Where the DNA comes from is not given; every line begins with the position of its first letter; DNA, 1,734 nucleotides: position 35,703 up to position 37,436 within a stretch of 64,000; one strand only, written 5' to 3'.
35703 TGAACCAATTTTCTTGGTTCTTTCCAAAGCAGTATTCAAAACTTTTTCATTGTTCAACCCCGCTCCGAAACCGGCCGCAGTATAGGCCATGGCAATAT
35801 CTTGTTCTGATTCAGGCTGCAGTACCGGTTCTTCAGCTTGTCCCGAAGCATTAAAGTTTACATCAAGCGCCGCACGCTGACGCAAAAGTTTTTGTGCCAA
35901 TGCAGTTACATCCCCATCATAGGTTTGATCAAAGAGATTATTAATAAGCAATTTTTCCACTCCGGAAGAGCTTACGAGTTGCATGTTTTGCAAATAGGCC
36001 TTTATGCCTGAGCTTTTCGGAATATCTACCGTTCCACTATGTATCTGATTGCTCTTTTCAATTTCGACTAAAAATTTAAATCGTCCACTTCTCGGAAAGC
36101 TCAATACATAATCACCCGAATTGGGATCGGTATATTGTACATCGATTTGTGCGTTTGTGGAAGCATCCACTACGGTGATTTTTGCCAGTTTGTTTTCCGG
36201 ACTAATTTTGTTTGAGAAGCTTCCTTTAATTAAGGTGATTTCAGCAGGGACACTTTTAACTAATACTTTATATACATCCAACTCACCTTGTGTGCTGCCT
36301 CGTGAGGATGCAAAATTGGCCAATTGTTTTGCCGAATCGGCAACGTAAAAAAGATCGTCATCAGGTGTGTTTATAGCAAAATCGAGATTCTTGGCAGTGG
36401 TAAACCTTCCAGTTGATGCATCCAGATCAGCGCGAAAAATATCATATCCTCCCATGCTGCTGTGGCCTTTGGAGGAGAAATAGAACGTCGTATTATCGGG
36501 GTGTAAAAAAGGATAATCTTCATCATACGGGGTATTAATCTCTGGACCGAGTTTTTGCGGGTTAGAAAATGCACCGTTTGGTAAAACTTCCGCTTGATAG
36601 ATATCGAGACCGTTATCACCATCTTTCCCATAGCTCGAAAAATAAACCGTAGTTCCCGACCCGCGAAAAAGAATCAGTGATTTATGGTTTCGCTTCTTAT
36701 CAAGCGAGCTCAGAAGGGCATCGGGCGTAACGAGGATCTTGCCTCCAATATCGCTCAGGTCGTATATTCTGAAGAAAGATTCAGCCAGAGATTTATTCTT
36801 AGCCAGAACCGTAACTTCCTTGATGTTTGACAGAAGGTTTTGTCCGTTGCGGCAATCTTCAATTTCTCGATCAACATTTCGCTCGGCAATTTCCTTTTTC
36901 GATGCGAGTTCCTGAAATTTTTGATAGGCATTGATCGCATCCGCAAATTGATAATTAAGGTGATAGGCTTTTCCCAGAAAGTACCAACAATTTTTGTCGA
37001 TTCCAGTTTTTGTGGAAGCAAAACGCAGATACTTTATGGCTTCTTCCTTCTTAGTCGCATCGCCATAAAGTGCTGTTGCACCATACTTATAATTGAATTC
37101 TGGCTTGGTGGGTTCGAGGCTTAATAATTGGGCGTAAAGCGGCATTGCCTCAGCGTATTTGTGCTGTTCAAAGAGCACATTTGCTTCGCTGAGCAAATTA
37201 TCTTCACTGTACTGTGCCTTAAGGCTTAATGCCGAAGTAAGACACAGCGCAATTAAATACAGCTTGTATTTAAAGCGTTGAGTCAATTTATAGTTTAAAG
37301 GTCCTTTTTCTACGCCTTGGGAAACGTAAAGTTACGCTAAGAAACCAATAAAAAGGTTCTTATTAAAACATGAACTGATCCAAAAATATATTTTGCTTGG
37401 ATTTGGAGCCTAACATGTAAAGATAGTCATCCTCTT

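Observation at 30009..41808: Candidate envelope-spanning machine: 1481-aa beta-rich protein and 2425-aa PorE-like/SPOR protein between prmA and clpS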

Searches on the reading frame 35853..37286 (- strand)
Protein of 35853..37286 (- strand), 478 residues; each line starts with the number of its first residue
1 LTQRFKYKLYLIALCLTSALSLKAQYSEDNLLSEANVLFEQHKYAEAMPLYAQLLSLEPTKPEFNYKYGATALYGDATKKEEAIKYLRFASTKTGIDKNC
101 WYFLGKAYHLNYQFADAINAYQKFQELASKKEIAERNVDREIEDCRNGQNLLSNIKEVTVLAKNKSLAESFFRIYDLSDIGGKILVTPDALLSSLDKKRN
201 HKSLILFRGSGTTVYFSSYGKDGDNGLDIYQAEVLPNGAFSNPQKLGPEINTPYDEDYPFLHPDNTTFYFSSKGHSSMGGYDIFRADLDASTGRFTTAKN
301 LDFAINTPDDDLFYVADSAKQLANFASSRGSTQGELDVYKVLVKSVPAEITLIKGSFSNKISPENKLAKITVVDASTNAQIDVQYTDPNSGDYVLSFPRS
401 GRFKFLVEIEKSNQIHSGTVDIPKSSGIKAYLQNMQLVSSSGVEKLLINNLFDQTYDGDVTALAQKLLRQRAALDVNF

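Call 8: search_protein_families(library=pfam, proteins=[window:35853-37286:-], max_evalue=10)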
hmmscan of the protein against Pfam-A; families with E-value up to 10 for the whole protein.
seq(478 aa): 15 families
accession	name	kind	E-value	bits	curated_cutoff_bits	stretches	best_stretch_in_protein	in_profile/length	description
PF07676.18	PD40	-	2e-07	31.2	20.9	2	246-285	1-38/38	WD40-like Beta Propeller Repeat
PF07719.23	TPR_2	-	3.9e-06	27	27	2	34-60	7-33/34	Tetratricopeptide repeat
PF13428.12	TPR_14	-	2.8e-05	24.8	23.5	1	32-69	5-42/44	Tetratricopeptide repeat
PF13432.12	TPR_16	-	0.00014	22.7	32.7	2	33-70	2-39/65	Tetratricopeptide repeat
PF14559.12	TPR_19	-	0.00044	21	25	1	38-69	1-32/68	Tetratricopeptide repeat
PF13414.12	TPR_11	-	0.0013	18.9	26.8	1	36-70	2-36/42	TPR repeat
PF12895.13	ANAPC3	-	0.0016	19.1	27.2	2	40-123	1-81/82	Anaphase-promoting complex, cyclosome, subunit 3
PF23914.1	TPR_CcmH_CycH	-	0.0073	16.6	42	1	38-130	60-153/158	Cytochrome c-type biogenesis protein H TPR domain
PF00515.34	TPR_1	-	0.052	13.8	27.8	2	35-60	8-33/34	Tetratricopeptide repeat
PF13181.12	TPR_8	-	0.12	13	25.7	1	100-129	3-32/34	Tetratricopeptide repeat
PF13176.12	TPR_7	-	0.15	12.7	27.9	0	43-61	14-32/36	Tetratricopeptide repeat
PF13374.12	TPR_10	-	0.25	11.9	27.5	1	35-55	9-29/42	Tetratricopeptide repeat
PF13431.12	TPR_17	-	0.55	11.1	24.4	1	50-73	1-24/34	Tetratricopeptide repeat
PF07720.18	TPR_3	-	0.86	10.3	20.7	0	37-58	10-31/34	Tetratricopeptide repeat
PF13174.12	TPR_6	-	2.3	9.5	26.3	0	104-126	6-28/33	Tetratricopeptide repeat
